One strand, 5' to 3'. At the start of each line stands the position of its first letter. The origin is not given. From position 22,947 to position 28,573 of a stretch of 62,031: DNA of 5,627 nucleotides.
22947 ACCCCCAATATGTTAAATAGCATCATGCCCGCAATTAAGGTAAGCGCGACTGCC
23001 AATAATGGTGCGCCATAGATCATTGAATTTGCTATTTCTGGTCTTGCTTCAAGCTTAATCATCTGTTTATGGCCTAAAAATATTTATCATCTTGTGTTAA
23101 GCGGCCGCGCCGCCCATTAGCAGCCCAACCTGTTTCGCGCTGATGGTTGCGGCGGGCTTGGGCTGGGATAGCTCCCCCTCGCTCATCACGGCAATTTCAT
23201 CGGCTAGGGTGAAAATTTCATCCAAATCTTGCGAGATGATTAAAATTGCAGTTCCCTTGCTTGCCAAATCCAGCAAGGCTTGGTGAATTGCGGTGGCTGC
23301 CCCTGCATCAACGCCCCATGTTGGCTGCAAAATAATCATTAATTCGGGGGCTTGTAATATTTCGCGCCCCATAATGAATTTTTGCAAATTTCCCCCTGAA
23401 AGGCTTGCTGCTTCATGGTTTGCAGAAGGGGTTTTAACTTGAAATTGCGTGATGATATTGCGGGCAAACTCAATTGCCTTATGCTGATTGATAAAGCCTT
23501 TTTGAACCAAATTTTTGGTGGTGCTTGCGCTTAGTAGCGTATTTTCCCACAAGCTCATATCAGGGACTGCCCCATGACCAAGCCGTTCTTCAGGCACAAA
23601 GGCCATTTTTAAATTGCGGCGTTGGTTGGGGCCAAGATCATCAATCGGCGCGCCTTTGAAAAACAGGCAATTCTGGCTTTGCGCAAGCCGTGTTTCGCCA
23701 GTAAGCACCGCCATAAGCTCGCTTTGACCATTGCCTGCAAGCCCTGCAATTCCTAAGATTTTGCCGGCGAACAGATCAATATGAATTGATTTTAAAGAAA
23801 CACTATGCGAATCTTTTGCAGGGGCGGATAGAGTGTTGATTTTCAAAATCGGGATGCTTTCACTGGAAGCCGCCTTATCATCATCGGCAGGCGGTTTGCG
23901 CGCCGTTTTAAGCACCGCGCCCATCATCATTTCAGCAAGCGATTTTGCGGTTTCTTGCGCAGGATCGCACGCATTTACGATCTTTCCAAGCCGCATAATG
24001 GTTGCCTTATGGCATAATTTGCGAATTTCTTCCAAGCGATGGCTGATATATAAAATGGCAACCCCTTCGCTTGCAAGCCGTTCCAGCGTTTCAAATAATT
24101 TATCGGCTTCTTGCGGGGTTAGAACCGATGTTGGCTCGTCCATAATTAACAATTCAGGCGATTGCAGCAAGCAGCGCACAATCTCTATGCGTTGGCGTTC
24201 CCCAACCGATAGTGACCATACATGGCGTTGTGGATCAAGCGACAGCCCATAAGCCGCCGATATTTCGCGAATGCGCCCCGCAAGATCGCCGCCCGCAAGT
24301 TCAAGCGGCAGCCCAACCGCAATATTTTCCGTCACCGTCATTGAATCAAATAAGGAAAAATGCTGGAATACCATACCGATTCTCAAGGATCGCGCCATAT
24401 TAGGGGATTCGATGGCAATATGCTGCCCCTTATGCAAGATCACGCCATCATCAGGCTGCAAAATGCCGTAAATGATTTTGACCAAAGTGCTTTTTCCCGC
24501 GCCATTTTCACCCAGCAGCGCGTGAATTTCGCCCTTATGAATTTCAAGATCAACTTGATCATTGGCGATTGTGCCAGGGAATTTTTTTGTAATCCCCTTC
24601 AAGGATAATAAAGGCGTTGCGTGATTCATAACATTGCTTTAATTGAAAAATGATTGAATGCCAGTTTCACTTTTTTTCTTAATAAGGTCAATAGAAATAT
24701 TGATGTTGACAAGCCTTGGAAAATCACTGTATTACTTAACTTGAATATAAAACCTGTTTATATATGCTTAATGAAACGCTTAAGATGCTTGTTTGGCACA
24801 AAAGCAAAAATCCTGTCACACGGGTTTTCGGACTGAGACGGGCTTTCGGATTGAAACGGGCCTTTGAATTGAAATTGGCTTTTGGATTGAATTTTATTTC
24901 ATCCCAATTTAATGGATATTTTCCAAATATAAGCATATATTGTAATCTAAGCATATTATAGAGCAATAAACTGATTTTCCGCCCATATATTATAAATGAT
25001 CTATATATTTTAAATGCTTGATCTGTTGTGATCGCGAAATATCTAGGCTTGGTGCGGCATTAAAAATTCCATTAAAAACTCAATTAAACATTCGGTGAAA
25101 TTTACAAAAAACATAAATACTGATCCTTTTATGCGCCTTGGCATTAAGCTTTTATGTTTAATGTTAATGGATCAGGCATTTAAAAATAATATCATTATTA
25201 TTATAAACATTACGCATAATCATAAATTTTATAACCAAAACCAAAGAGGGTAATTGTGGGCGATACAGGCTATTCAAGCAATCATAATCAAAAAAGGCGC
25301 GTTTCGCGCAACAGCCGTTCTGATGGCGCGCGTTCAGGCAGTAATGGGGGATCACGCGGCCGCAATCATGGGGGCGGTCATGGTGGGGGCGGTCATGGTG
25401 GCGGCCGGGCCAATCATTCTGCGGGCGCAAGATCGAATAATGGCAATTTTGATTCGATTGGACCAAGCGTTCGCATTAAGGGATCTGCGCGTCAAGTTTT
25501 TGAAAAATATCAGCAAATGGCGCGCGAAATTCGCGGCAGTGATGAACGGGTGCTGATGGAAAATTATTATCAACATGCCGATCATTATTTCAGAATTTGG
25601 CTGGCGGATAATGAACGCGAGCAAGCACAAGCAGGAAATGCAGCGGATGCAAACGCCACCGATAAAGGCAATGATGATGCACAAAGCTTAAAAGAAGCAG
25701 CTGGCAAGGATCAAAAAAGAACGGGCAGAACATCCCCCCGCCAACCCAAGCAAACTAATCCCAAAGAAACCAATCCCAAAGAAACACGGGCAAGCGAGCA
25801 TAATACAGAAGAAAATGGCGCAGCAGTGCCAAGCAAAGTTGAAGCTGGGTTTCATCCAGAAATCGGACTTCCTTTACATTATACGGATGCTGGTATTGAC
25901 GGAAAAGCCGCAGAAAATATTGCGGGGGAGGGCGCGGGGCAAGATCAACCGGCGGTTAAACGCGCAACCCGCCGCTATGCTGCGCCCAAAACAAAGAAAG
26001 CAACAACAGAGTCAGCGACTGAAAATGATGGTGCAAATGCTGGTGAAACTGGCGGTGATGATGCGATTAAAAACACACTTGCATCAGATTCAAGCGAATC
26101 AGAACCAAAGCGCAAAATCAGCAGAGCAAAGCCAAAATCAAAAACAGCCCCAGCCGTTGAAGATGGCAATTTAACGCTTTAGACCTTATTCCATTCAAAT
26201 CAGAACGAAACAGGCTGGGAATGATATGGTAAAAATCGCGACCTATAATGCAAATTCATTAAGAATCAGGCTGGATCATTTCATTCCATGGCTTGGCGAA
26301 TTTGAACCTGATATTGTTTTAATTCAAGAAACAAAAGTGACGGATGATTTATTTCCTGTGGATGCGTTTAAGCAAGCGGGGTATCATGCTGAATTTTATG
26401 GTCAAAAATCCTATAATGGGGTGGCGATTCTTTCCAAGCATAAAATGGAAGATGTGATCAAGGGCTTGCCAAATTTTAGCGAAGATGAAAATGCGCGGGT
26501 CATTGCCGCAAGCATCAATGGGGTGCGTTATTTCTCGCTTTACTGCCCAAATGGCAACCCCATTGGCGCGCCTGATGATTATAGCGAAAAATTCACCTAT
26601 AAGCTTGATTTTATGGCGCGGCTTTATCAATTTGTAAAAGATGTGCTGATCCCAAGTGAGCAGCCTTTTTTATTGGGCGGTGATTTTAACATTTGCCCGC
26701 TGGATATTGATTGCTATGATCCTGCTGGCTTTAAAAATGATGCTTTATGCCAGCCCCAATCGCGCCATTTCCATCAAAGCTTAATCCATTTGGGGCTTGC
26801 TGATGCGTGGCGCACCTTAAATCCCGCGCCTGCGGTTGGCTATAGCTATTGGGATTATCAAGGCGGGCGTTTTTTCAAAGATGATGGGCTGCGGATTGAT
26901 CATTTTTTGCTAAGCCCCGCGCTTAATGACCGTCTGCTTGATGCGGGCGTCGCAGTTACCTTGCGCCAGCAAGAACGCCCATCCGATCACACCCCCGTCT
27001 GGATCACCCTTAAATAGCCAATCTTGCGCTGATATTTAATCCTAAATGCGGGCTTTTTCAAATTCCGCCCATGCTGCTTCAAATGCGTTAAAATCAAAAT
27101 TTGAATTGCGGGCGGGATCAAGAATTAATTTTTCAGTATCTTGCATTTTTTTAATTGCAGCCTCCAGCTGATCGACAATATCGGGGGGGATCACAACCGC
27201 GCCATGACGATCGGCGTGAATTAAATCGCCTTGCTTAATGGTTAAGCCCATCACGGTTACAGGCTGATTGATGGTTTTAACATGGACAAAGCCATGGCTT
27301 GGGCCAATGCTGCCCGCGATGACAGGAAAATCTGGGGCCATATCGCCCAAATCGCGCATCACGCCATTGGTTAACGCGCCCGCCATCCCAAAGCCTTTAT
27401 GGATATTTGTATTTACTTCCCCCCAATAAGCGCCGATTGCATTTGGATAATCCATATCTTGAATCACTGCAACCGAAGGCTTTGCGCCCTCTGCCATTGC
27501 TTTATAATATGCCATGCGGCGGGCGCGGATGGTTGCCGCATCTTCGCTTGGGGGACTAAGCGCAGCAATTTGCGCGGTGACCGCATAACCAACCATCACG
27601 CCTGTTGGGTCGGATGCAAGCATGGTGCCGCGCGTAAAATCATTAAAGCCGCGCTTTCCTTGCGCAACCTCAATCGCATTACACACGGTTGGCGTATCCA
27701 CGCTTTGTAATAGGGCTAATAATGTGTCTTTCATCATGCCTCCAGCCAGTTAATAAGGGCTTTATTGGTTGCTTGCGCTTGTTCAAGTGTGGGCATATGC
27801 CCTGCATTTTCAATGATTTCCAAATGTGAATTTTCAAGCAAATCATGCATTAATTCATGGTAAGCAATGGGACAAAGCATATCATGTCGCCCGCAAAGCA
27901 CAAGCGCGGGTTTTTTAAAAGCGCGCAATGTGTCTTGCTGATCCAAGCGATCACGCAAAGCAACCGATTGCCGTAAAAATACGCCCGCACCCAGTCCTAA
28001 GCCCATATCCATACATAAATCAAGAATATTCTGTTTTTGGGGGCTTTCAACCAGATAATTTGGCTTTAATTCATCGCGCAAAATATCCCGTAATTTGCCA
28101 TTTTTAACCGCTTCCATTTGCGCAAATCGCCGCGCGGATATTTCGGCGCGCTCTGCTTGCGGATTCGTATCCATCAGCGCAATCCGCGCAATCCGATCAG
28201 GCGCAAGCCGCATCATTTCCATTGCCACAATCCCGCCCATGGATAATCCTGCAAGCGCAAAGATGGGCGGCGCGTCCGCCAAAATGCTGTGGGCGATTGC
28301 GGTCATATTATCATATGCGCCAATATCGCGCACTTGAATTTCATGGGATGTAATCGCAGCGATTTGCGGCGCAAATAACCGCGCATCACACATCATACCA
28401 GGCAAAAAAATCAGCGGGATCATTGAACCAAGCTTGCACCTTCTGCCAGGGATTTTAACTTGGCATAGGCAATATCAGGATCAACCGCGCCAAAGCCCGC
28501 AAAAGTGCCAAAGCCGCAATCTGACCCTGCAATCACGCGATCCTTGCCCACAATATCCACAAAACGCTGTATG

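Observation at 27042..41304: LacI-controlled 14-kb uptake and catabolic island whose enzyme set matches no pathway I can name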

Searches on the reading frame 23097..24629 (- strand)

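Call 80: search_protein_families(library=ncbifam, proteins=[window:23097-24629:-], max_evalue=1e-20)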
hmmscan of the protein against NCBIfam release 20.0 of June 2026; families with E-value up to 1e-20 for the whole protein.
window:23097-24629:- (510 aa): 149 families (the best 25 are shown)
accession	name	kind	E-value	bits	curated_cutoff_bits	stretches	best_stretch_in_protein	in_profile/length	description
NF047930.1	ABC_ATP_B6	equivalog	6.1e-131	437.5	670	1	7-505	2-508/510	putative B6 ABC transporter ATP-binding protein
NF008442.0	PRK11288.1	equivalog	2.3e-99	333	689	1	2-491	2-481/504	L-arabinose ABC transporter ATP-binding protein AraG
NF011967.0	PRK15439.1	equivalog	3e-96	322.9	586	1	3-501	7-495/510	autoinducer 2 ABC transporter ATP-binding protein LsrA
NF010069.0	PRK13549.1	equivalog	5.8e-95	318.7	699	1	5-489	3-485/513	xylose ABC transporter ATP-binding protein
NF007253.0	PRK09700.1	equivalog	2.5e-94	316.7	772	1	4-489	2-489/510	D-allose ABC transporter ATP-binding protein AlsA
NF008215.0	PRK10982.1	equivalog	2.2e-93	313.6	828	1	5-489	11-486/506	galactose/methyl galactoside ABC transporter ATP-binding protein MglA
NF041861.1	YtfR_transport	equivalog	2.2e-93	313.3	850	1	7-486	1-471/492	galactofuranose ABC transporter, ATP-binding protein YtfR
NF008030.0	PRK10762.1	equivalog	2.9e-93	313.3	745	1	5-490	2-476/501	ribose ABC transporter ATP-binding protein RbsA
NF040905.2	GguA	equivalog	1.9e-85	287.1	810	1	7-496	1-491/500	multiple monosaccharide ABC transporter ATP-binding protein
TIGR02633.1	xylG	equivalog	2.8e-83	280.1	723.65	1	7-488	1-482/500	D-xylose ABC transporter ATP-binding protein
TIGR01188.1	drrA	subfamily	6.1e-59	199.8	312.45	1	15-243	1-223/302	daunorubicin resistance ABC transporter, ATP-binding protein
TIGR03410.1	urea_trans_UrtE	equivalog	3.8e-57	193.4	285.8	2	9-234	2-227/230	urea ABC transporter ATP-binding subunit UrtE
NF033858.1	ABC2_perm_RbbA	equivalog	5.6e-54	183.4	1050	1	7-246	266-504/909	ribosome-associated ATPase/putative transporter RbbA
TIGR01186.1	proV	subfamily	5.8e-52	177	326.6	1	19-223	5-214/363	betaine/proline/choline family ABC transporter ATP-binding protein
NF008621.0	PRK11607.1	equivalog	1.1e-51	175.8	613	1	4-224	16-235/377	putrescine ABC transporter ATP-binding subunit PotG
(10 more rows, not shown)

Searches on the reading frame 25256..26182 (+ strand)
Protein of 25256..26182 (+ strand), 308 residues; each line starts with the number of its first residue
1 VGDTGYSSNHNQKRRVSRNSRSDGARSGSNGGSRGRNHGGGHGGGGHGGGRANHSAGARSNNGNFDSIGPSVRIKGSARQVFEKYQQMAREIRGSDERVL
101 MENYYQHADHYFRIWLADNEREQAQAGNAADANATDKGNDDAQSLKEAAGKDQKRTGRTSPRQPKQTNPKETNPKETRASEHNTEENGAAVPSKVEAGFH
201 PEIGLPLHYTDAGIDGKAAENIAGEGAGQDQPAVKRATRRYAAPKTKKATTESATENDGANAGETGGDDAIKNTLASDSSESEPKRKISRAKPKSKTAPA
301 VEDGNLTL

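Call 4: search_protein_families(library=pfam, proteins=[window:25256-26182:+], max_evalue=0.01)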
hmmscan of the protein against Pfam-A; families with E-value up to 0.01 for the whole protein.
window:25256-26182:+ (308 aa): 1 family
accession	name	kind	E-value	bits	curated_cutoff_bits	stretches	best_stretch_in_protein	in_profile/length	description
PF13763.11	DUF4167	-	3.5e-22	78.9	25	1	51-119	5-76/78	Domain of unknown function (DUF4167)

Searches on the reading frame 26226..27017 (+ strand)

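Call 4: search_protein_families(library=pfam, proteins=[window:26226-27017:+], max_evalue=0.01)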
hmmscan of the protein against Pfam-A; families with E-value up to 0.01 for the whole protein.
window:26226-27017:+ (263 aa): 1 family
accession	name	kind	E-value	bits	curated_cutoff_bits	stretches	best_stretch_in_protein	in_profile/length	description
PF03372.29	Exo_endo_phos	-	2.1e-26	93.5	24.5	1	5-255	1-225/225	Endonuclease/Exonuclease/phosphatase family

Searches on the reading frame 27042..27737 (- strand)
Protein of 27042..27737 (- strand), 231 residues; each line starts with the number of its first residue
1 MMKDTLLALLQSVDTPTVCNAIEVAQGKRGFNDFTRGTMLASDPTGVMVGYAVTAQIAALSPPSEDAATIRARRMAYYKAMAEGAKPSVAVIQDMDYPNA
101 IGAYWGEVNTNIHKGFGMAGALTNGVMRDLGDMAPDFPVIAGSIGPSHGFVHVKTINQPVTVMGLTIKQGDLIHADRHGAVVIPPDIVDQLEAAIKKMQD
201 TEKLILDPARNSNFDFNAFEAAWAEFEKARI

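Call 3: search_protein_families(library=pfam, proteins=[window:27042-27737:-], max_evalue=0.01)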
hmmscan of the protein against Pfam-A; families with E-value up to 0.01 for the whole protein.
window:27042-27737:- (231 aa): 1 family
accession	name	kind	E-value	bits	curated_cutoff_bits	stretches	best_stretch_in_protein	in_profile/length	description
PF03737.21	RraA-like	-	1.7e-18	67.7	24.5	1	15-182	1-152/152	Aldolase/RraA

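Call 5: search_protein_families(library=ncbifam, proteins=[window:27042-27737:-], max_evalue=0.001)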
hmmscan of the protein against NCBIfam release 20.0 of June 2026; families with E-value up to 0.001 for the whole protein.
window:27042-27737:- (231 aa): 6 families
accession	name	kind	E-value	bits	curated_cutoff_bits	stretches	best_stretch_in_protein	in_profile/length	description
NF006093.0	PRK08245.1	subfamily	6e-17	61.8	208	1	3-206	7-208/240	hypothetical protein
NF004850.0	PRK06201.1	subfamily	3.1e-13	49.7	231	1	75-216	69-210/222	hypothetical protein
NF005442.0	PRK07028.1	equivalog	3.8e-11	42.2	593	1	4-206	227-408/430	bifunctional hexulose-6-phosphate synthase/ribonuclease regulator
TIGR02798.1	ligK_PcmE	equivalog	3.8e-08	33.2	304.5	1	102-202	89-191/222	4-carboxy-4-hydroxy-2-oxoadipate aldolase/oxaloacetate decarboxylase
NF009399.0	PRK12764.1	equivalog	4.6e-08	32.5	444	1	4-206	270-467/501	fumarylacetoacetate hydrolase family protein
NF006731.0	PRK09262.1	equivalog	3.4e-07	30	179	1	102-202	95-197/229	4-carboxy-4-hydroxy-2-oxoadipate aldolase/oxaloacetate decarboxylase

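Call 57: search_solved_structures(query=window:27042-27737:-, max_evalue=0.001, show_alignments=1)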
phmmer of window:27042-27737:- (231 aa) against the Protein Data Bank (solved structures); distinct sequences matched with E-value up to 0.001: 2.
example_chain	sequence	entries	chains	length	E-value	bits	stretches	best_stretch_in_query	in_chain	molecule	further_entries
3k4i_A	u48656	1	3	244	8.6e-09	38.7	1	88-209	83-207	uncharacterized protein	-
5ir2_A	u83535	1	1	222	1.1e-05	28.6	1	75-203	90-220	Cellulase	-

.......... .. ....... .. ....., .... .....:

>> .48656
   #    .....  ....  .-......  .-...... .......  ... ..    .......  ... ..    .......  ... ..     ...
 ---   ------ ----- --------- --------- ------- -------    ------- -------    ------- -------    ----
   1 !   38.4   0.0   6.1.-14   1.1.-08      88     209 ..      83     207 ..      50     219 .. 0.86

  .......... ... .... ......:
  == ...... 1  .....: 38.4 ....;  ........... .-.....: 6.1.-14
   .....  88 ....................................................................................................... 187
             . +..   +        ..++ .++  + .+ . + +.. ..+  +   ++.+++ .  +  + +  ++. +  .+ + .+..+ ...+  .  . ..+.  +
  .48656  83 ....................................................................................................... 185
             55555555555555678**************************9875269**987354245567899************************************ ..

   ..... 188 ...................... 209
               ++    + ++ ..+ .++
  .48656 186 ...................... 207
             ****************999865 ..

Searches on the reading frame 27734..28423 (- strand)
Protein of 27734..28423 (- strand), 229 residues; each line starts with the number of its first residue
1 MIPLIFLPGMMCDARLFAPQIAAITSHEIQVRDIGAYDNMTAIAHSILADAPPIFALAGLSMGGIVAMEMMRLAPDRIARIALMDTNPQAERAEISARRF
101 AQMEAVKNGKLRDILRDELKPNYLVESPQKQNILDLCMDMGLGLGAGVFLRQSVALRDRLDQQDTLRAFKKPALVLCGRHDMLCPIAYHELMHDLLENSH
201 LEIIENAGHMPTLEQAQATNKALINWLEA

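Call 3: search_protein_families(library=pfam, proteins=[window:27734-28423:-], max_evalue=0.01)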
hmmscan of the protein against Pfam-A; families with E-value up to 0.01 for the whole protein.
window:27734-28423:- (229 aa): 6 families
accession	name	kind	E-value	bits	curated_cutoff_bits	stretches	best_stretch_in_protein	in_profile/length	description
PF00561.26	Abhydrolase_1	-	9.7e-11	42.2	25.8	2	166-214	195-243/245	alpha/beta hydrolase fold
PF12697.13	Abhydrolase_6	-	1.2e-10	42.9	26.3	1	37-221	51-216/217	Alpha/beta hydrolase family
PF12146.15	Hydrolase_4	-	8e-09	35.6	27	1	53-215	77-238/239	Serine aminopeptidase, S33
PF08386.16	Abhydrolase_4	-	5e-05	23.8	21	1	169-227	33-91/103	TAP-like protein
PF00975.26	Thioesterase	-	0.00043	21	26.4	1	46-111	58-121/226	Thioesterase domain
PF20408.4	Abhydrolase_11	-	0.0084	16.3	27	0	42-71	66-94/193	Alpha/beta hydrolase domain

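Call 5: search_protein_families(library=ncbifam, proteins=[window:27734-28423:-], max_evalue=0.001)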
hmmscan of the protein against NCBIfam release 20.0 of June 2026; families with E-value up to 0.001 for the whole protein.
window:27734-28423:- (229 aa): 21 families
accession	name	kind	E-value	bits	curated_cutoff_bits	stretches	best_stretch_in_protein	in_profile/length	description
NF051488.1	bifunc_PcaDC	exception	1.2e-21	77.3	390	1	53-228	78-251/375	bifunctional 3-oxoadipate enol-lactonase/4-carboxymuconolactone decarboxylase PcaDC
TIGR02427.1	protocat_pcaD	equivalog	1.8e-20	73.4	255.85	1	55-227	81-250/251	3-oxoadipate enol-lactonase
TIGR01738.1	bioH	equivalog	5.4e-14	52.4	206.95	1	40-225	52-243/245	pimeloyl-ACP methyl ester esterase BioH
NF011457.0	PRK14875.1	equivalog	1.6e-12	47.1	307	1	53-226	198-368/372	acetoin dehydrogenase dihydrolipoyllysine-residue acetyltransferase subunit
NF051487.1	bifunc_PcaCD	exception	1.8e-12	47.1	430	1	57-228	242-412/413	bifunctional 4-carboxymuconolactone decarboxylase/3-oxoadipate enol-lactonase PcaCD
TIGR03695.1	menH_SHCHC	equivalog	6e-10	39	208.55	1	163-228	188-252/252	2-succinyl-6-hydroxy-2,4-cyclohexadiene-1-carboxylate synthase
TIGR03611.1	RutD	equivalog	2.3e-09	37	238.5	1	150-228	179-256/258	pyrimidine utilization protein D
TIGR01250.1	pro_imino_pep_2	subfamily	4.9e-09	36.2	167.65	1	160-227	221-287/288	proline iminopeptidase-family hydrolase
NF045945.1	ProImpepLactob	equivalog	4.9e-09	36.1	400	1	160-228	224-291/293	proline iminopeptidase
NF050089.1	i_nPHAscl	equivalog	5.5e-09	35.5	300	1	164-222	224-283/288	intracellular short-chain-length polyhydroxyalkanoate depolymerase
NF007954.0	PRK10673.1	equivalog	3.4e-07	29.8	399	1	56-228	84-253/255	esterase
NF052614.1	AB_fold_OlsI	equivalog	1e-06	28.5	385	1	163-228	190-256/272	ornithine lipid biosynthesis O-acyltransferase OlsI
TIGR01392.2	MetX_acetyl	equivalog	1.9e-06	27.2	500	0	54-107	129-181/351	homoserine O-acetyltransferase MetX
NF045948.1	ProImpepThrmp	equivalog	2e-06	27.5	500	1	160-227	221-287/291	proline iminopeptidase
NF047917.1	MetX_acetyl_MTB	exception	3.5e-05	23.1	475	0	53-108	139-193/361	homoserine O-acetyltransferase MetX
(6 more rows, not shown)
